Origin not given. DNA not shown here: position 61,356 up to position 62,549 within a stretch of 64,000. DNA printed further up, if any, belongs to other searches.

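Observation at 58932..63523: Gfo/Idh/MocA oxidoreductase translationally coupled to a xylose-isomerase-like TIM-barrel protein beside a GH2 gene: candidate oxidative (3-keto) glycoside cleavage module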

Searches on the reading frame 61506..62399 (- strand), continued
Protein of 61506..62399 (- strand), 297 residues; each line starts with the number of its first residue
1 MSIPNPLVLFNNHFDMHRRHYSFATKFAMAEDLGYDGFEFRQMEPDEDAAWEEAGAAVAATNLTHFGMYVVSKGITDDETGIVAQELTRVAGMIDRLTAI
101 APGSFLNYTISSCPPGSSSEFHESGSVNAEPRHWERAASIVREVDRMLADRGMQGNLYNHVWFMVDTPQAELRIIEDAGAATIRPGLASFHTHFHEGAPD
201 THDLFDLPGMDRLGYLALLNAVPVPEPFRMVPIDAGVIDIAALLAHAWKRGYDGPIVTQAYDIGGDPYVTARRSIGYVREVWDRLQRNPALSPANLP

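Call 23: predict_structure(alignment_id=A1)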
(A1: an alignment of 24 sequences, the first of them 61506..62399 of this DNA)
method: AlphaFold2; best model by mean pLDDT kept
length: 297 residues; sequences in the alignment: 24
mean_pLDDT: 93.5   pTM: 0.91
mean pLDDT of the five models: 93.5, 92.6, 91.6, 91.5, 91.0
residues with pLDDT >= 90: 245; 70-90: 47; 50-70: 5; < 50: 0
segments of 3 or more residues with pLDDT < 50: none
pLDDT, mean of each block of 10 residues (from residue 1): 94 87 97 98 97 98 98 94 97 98 97 78 85 97 98 96 92 98 96 83 92 96 85 93 96 96 89 97 96 84
secondary structure, 60 per line:
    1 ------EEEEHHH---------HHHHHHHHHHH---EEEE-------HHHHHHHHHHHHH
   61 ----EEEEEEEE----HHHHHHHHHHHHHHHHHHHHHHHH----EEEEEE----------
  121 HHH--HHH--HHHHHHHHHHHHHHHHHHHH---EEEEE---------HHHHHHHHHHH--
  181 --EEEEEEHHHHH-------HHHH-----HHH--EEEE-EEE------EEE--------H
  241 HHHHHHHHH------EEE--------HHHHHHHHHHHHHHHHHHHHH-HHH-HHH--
elements in order: E7-10 H23-33 E37-40 H48-60 E65-72 H77-100 E105-110 H131-150 E154-158 H168-178 E183-188 H189-193 H201-204 E215-218 E220-222 E229-231 H240-249 E256-258 H267-287

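Call 24: search_solved_structures(query=L075:8891-10042:+, max_evalue=1e-10)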
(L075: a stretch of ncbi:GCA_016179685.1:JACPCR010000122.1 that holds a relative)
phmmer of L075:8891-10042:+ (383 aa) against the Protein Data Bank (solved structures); distinct sequences matched with E-value up to 1e-10: 50.
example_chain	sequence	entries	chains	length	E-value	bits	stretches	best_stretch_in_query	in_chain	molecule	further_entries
4m0x_A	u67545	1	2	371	2.7e-32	116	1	34-369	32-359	Chloromuconate cycloisomerase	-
1nu5_A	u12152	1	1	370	6.5e-32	114.7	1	48-369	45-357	Chloromuconate cycloisomerase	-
3muc_A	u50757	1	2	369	4.1e-27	98.9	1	34-369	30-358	PROTEIN (MUCONATE CYCLOISOMERASE)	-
1muc_A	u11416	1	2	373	4.4e-27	98.8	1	33-369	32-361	MUCONATE LACTONIZING ENZYME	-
1f9c_A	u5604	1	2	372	4.9e-27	98.6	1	33-369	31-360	PROTEIN (MUCONATE CYCLOISOMERASE I)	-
2muc_A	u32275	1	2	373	5e-27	98.6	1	33-369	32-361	PROTEIN (MUCONATE CYCLOISOMERASE)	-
1bkh_A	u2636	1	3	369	5.4e-27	98.5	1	34-369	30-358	MUCONATE LACTONIZING ENZYME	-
3i4k_A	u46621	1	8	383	2.8e-26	96.1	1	38-369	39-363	Muconate lactonizing enzyme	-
2ps2_A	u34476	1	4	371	1.9e-25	93.4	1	4-371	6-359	Putative mandelate racemase/muconate lactonizing enzyme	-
3ct2_A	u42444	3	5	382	2.7e-25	92.9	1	34-369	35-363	Muconate cycloisomerase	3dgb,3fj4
2p88_A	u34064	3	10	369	1.2e-23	87.5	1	33-368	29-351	Mandelate racemase/muconate lactonizing enzyme family protein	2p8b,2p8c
2chr_A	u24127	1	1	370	1.2e-23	87.5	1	47-368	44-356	CHLOROMUCONATE CYCLOISOMERASE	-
2zc8_A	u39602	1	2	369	2.5e-23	86.5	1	30-369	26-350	N-acylamino acid racemase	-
2pce_A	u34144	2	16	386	2.8e-23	86.3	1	3-369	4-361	putative mandelate racemase/muconate lactonizing enzyme | Mandelate racemase/muconate lactonizing enzyme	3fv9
2qde_A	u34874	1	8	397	1.4e-21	80.7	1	33-351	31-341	Mandelate racemase/muconate lactonizing enzyme family protein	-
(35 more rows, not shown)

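Call 27: fold_search(model_id=the predicted structure, library=pdb)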
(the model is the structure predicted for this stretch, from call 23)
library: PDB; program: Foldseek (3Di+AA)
matches with E <= 10: 1669; with E <= 0.001: 213
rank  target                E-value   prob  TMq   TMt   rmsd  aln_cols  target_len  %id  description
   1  8yeb_I                1.5e-12  1.00  0.74  0.76   3.4       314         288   14  Crystal structure of L-ribulose 3-epimerase from Arthrobacter globiformis M30 (released 2025-02-12)
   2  6wn6_A                2.5e-12  1.00  0.70  0.78   4.0       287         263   16  Crystal structure of 3-keto-D-glucoside 4-epimerase, YcjR, from E. coli, apo form (released 2020-06-10)
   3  5zfs_B                3.7e-12  1.00  0.71  0.72   4.6       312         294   14  Crystal structure of Arthrobacter globiformis M30 sugar epimerase which can produce D-allulose from D-fructose (released 2018-10-24)
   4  4q7i_B                4.9e-12  1.00  0.69  0.71   4.2       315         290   16  Crystal structure of engineered thermostable D-tagatose 3-epimerase PcDTE-Var8 (released 2014-10-22)
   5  8yec_E                5.8e-12  1.00  0.74  0.74   4.5       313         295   15  Crystal structure of L-ribulose 3-epimerase in complex with D-allulose (released 2025-02-12)
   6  4ytr_B                6.5e-12  1.00  0.70  0.70   4.1       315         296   16  Crystal structure of D-tagatose 3-epimerase C66S from Pseudomonas cichorii in complex with 1-deoxy L-tagatose (released 2016-03-23)
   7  6wn6_B                8.2e-12  1.00  0.70  0.77   4.0       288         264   17  Crystal structure of 3-keto-D-glucoside 4-epimerase, YcjR, from E. coli, apo form (released 2020-06-10)
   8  8yec_C                9.7e-12  1.00  0.72  0.72   4.6       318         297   14  Crystal structure of L-ribulose 3-epimerase in complex with D-allulose (released 2025-02-12)
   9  4q7i_A                1.0e-11  1.00  0.70  0.70   4.2       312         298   17  Crystal structure of engineered thermostable D-tagatose 3-epimerase PcDTE-Var8 (released 2014-10-22)
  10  5zfs_A                1.2e-11  1.00  0.74  0.75   3.5       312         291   14  Crystal structure of Arthrobacter globiformis M30 sugar epimerase which can produce D-allulose from D-fructose (released 2018-10-24)
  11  4pfh_A                1.4e-11  1.00  0.71  0.70   4.2       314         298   16  Crystal structure of engineered D-tagatose 3-epimerase PcDTE-IDF8 (released 2014-10-22)
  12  4xsl_D                1.8e-11  1.00  0.69  0.70   4.6       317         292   17  Crystal strcutre of D-tagatose 3-epimerase C66S from Pseudomonas cichorii in complex with glycerol (released 2016-01-27)
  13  4xsl_A                2.1e-11  1.00  0.71  0.72   4.1       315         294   16  Crystal strcutre of D-tagatose 3-epimerase C66S from Pseudomonas cichorii in complex with glycerol (released 2016-01-27)
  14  7cj9_C                2.5e-11  1.00  0.73  0.75   4.8       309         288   15  Crystal structure of N-terminal His-tagged D-allulose 3-epimerase from Methylomonas sp. with additional C-terminal res (released 2021-04-21)
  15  4pgl_A                3.2e-11  1.00  0.72  0.72   4.0       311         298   17  Crystal structure of engineered D-tagatose 3-epimerase PcDTE-ILS6 (released 2014-10-22)
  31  3vyl_A                1.3e-10  1.00  0.74  0.74   4.7       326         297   15  Structure of L-ribulose 3-epimerase (released 2013-10-02)
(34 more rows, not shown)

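Call 29: search_solved_structures(query=A1, max_evalue=10, show_alignments=4)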
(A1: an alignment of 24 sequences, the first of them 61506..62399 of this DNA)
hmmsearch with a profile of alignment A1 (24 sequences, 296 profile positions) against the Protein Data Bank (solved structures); distinct sequences matched with E-value up to 10: 7.
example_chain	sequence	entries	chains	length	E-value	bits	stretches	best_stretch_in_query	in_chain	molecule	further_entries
5hmq_A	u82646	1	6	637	0.012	18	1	226-281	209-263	4-hydroxyphenylpyruvate dioxygenase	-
3vyl_A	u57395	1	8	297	0.035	16.4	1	132-254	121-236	L-ribulose 3-epimerase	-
3cqh_A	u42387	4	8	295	0.13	14.6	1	217-262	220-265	L-ribulose-5-phosphate 3-epimerase ulaE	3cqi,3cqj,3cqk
7cj4_A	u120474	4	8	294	0.62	12.3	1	233-261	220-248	Epimerase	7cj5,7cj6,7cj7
7cj8_A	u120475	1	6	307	0.66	12.2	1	233-261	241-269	Epimerase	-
7cj9_A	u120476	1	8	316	1.2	11.3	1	233-261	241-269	Epimerase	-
3tva_A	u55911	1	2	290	1.3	11.3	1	230-257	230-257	Xylose isomerase domain protein TIM barrel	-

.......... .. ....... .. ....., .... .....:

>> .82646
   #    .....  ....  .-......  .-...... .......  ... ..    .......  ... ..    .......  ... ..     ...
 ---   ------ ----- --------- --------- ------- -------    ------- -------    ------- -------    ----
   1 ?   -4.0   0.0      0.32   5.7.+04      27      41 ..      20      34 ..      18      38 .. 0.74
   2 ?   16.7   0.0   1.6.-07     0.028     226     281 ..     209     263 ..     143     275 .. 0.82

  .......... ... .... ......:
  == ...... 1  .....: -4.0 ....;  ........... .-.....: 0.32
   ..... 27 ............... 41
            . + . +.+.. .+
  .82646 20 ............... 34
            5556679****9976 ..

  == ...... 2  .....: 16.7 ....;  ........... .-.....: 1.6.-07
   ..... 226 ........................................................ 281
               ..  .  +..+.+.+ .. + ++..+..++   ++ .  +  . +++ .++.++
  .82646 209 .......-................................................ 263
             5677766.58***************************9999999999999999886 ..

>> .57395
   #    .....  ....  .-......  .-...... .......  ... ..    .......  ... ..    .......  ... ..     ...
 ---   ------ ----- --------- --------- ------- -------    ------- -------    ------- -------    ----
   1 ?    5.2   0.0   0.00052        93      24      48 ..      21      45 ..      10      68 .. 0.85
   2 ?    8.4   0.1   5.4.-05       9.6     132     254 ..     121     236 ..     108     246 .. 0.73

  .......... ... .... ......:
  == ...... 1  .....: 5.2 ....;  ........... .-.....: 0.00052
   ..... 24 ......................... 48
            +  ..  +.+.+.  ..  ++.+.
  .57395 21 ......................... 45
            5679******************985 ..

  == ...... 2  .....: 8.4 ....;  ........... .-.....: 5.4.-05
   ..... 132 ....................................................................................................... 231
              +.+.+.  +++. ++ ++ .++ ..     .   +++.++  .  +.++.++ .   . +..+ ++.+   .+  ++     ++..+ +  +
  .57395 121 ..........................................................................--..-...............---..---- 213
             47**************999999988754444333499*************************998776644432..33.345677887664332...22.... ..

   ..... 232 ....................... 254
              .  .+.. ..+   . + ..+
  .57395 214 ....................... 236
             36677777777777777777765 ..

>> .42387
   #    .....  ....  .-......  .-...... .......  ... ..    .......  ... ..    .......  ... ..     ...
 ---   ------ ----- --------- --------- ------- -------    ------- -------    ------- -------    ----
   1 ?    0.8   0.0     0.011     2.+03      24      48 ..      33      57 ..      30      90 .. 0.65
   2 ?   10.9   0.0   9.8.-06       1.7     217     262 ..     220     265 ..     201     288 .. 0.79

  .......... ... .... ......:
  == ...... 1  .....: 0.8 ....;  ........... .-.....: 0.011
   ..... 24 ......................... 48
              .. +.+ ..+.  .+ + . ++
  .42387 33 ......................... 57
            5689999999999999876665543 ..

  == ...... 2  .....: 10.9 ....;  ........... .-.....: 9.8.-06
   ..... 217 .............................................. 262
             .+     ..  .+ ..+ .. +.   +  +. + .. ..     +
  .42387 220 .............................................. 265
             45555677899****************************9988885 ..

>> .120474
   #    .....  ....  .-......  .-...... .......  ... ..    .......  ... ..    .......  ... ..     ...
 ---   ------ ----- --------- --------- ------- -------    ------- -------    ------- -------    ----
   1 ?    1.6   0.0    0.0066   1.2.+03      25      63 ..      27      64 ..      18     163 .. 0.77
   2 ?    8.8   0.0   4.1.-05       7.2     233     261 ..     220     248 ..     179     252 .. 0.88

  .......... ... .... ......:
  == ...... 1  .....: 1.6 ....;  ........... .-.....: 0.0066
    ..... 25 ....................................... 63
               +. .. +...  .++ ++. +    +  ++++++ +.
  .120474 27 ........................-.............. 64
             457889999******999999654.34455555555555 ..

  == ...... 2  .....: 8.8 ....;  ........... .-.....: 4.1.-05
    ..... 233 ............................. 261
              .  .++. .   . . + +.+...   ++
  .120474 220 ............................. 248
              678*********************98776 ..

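Call 35: search_protein_families(library=ncbifam, proteins=[window:61506-62399:-, L075:8891-10042:+, L074:5428-7785:-], max_evalue=0.01)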
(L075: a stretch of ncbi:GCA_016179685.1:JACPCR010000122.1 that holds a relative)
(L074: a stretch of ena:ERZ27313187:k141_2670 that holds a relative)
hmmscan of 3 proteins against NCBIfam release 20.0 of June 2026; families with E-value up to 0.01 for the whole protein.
window:61506-62399:- (297 aa): 0 families

L075:8891-10042:+ (383 aa): 17 families
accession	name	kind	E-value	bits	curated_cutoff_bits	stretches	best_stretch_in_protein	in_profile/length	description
TIGR02534.1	mucon_cyclo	subfamily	1.2e-39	136.4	334.95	1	34-369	28-356/368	muconate/chloromuconate family cycloisomerase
NF043002.1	HProlDhtase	equivalog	5.9e-27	94.5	500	1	38-370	36-354/366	cis-3-hydroxy-L-proline dehydratase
NF047820.1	TalGalacDh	equivalog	7.1e-15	54.8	500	1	60-327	58-322/371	L-talarate/galactarate dehydratase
TIGR01928.1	menC_lowGC_arch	equivalog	2e-14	53.4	200.65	1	32-320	20-292/325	o-succinylbenzoate synthase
NF042940.1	racemase_DgcA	equivalog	1.2e-13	51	400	1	34-355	25-311/323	N-acetyl-D-Glu racemase DgcA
NF041118.1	A_G_epim_Thtga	equivalog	2.5e-13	49.8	500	1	35-265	31-247/341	L-Ala-D/L-Glu epimerase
TIGR01927.1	menC_gam_Gplu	equivalog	4e-13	49.3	130.55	1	32-328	20-282/307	o-succinylbenzoate synthase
NF040790.2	glucon_galact_dh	equivalog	1.9e-11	43.4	750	2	35-175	25-157/390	bifunctional D-gluconate/D-galactonate dehydratase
NF002739.0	PRK02714.1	equivalog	1.6e-10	41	259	2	157-284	119-249/320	o-succinylbenzoate synthase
NF010624.0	PRK14017.1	equivalog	4.1e-08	32.7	311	1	35-176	15-144/382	galactonate dehydratase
NF002782.0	PRK02901.1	equivalog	4.5e-07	29.2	288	1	150-346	83-277/328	o-succinylbenzoate synthase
NF040866.1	AraD_Arch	equivalog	1.9e-06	27.1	650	1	41-255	40-247/372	arabinonate dehydratase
NF043051.1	ManoateDhtManD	equivalog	1.5e-05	24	550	1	33-222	15-192/403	D-mannonate dehydratase ManD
NF011708.0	PRK15129.1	equivalog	0.00019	20.6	343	1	195-344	164-306/321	L-Ala-D/L-Glu epimerase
NF011654.0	PRK15072.1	subfamily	0.0002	20.3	430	1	33-225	15-196/404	D-galactonate dehydratase family protein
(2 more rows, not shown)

L074:5428-7785:- (785 aa): 0 families

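Call 45: find_encoding_contigs(protein=P0060, flank=8000, max_places=2)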
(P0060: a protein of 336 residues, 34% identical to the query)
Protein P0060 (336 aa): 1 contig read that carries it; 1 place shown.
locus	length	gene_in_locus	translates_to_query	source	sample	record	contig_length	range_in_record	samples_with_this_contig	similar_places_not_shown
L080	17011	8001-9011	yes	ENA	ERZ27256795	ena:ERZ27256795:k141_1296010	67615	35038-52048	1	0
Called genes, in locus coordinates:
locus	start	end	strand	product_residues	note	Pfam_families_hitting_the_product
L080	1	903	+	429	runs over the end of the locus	PF03825:Nuc_H_symport, PF07690:MFS_1, PF12832:MFS_1_like, PF07690:MFS_1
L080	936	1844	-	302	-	PF00480:ROK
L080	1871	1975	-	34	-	-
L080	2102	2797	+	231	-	PF04405:ScdA_N (weak), PF01814:Hemerythrin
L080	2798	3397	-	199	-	PF00891:Methyltransf_2 (weak)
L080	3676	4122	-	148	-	PF07606:DUF1569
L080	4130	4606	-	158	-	PF00210:Ferritin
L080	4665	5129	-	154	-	PF12867:DinB_2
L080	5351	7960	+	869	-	PF23500:DUF7133, PF13646:HEAT_2 (weak), PF00034:Cytochrom_C (faint)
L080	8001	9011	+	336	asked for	PF01261:AP_endonuc_2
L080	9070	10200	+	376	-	PF01408:GFO_IDH_MocA, PF22725:GFO_IDH_MocA_C3 (faint), PF21252:Glyco_hydro_109_C (weak)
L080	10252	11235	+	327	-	PF04199:Cyclase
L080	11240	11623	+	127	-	PF00903:Glyoxalase, PF18029:Glyoxalase_6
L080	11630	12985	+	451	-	PF01566:Nramp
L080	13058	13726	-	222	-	PF10067:DUF2306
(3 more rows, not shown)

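Call 46: find_encoding_contigs(protein=P0061, flank=8000, max_places=2)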
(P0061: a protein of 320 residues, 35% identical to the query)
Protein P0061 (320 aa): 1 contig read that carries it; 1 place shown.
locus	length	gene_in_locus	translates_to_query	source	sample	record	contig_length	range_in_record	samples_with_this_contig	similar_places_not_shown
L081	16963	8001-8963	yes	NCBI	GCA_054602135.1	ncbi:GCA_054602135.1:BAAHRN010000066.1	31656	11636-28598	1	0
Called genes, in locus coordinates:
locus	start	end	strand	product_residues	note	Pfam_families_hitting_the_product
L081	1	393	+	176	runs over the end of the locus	-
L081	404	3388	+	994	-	PF07719:TPR_2 (faint), PF13374:TPR_10 (faint), PF00069:Pkinase, PF07714:PK_Tyr_Ser-Thr, PF03109:ABC1 (weak), PF13424:TPR_12 (weak), PF24885:TPR_NPHP3 (weak), PF13424:TPR_12, +2 more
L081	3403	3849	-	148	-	-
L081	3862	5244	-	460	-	PF02878:PGM_PMM_I, PF02879:PGM_PMM_II, PF02880:PGM_PMM_III, PF00408:PGM_PMM_IV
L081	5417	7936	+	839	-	PF01436:NHL (faint), PF23500:DUF7133, PF00034:Cytochrom_C (faint)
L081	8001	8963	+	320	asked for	PF01261:AP_endonuc_2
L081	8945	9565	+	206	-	-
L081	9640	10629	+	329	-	PF01040:UbiA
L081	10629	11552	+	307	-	PF00005:ABC_tran, PF13304:AAA_21 (weak)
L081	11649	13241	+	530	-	-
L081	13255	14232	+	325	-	PF00135:COesterase (weak), PF12697:Abhydrolase_6 (weak), PF02129:Peptidase_S15, PF01738:DLH (faint), PF20434:BD-FAE, PF07859:Abhydrolase_3, PF00326:Peptidase_S9, PF20434:BD-FAE (weak)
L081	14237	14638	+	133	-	PF06094:GGACT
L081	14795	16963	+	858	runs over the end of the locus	PF01751:Toprim, PF01131:Topoisom_bac, PF13368:Toprim_C_rpt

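Call 47: find_encoding_contigs(protein=P0056, flank=8000, max_places=2)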
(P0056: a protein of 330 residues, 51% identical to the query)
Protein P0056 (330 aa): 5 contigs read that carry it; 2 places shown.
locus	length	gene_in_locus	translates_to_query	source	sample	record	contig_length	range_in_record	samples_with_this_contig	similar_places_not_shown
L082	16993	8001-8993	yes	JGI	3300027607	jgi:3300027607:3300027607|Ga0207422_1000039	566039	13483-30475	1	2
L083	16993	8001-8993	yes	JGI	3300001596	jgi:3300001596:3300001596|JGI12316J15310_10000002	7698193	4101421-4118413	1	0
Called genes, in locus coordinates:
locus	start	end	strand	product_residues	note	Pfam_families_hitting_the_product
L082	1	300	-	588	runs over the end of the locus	PF00515:TPR_1 (faint), PF07719:TPR_2 (faint), PF13414:TPR_11 (faint), PF14559:TPR_19 (weak)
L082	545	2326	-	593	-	PF11845:Tll0287-like, PF00672:HAMP, PF00015:MCPsignal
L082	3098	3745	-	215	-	PF00072:Response_reg, PF08281:Sigma70_r4_2, PF00196:GerE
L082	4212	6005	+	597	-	PF25145:NfeD1b_N, PF01972:SDH_protease (faint), PF24961:NfeD_membrane, PF01957:NfeD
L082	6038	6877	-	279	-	PF07963:N_methyl (weak), PF07596:SBP_bac_10 (faint)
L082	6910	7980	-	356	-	PF00356:LacI, PF13377:Peripla_BP_3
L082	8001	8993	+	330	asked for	PF01261:AP_endonuc_2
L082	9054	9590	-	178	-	PF15567:Imm35 (weak)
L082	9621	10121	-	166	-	-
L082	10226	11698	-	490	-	PF02347:GDC-P, PF00266:Aminotran_5 (weak), PF21478:GcvP2_C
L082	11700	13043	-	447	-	PF02347:GDC-P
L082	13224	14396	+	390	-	PF00266:Aminotran_5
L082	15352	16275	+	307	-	PF04909:Amidohydro_2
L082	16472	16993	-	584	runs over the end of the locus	PF16656:Pur_ac_phosph_N, PF00149:Metallophos (weak)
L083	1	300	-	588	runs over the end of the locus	PF00515:TPR_1 (faint), PF07719:TPR_2 (faint), PF13414:TPR_11 (faint), PF14559:TPR_19 (weak)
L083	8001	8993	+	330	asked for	PF01261:AP_endonuc_2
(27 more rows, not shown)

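Call 53: find_encoding_contigs(protein=window:61506-62399:-, flank=10000, max_places=3)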
Protein window:61506-62399:- (297 aa): no gene with exactly this product is on record in the collection.

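Call 64: search_protein_representatives(alignment_id=A1)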
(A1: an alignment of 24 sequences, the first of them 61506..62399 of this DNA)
Query: 24 sequences, 296 profile positions. Proteins with E-value up to 0.001 (for the whole library): 427; up to 1e-10: 118; up to 1e-30: 14. The best 150 are listed.
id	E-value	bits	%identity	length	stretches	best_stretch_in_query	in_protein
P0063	9.0e-106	369.7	-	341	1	2-294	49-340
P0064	1.7e-99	349.0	-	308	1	3-295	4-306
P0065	8.0e-99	346.9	-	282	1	27-246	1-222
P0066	2.8e-94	331.9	-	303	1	2-295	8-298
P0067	8.6e-88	310.6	-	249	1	33-227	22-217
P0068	5.0e-68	245.8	-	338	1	3-294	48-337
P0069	1.7e-58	214.5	-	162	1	148-295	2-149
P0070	1.4e-54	201.6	-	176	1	1-133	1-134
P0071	1.5e-49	185.1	-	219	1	1-117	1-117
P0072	1.1e-46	175.7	-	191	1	43-188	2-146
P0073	5.0e-37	144.0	-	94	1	1-86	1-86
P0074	2.7e-35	138.3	-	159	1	5-113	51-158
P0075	1.2e-33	132.9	-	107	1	217-294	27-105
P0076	2.0e-32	128.9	-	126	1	4-129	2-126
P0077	1.9e-30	122.4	-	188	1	1-119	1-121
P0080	2.8e-21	92.3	-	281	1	7-290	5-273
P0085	2.1e-18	82.9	-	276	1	5-294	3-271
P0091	2.5e-17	79.3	-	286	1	17-281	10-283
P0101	2.3e-16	76.2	-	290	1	6-281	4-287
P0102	2.6e-16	76.0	-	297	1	4-283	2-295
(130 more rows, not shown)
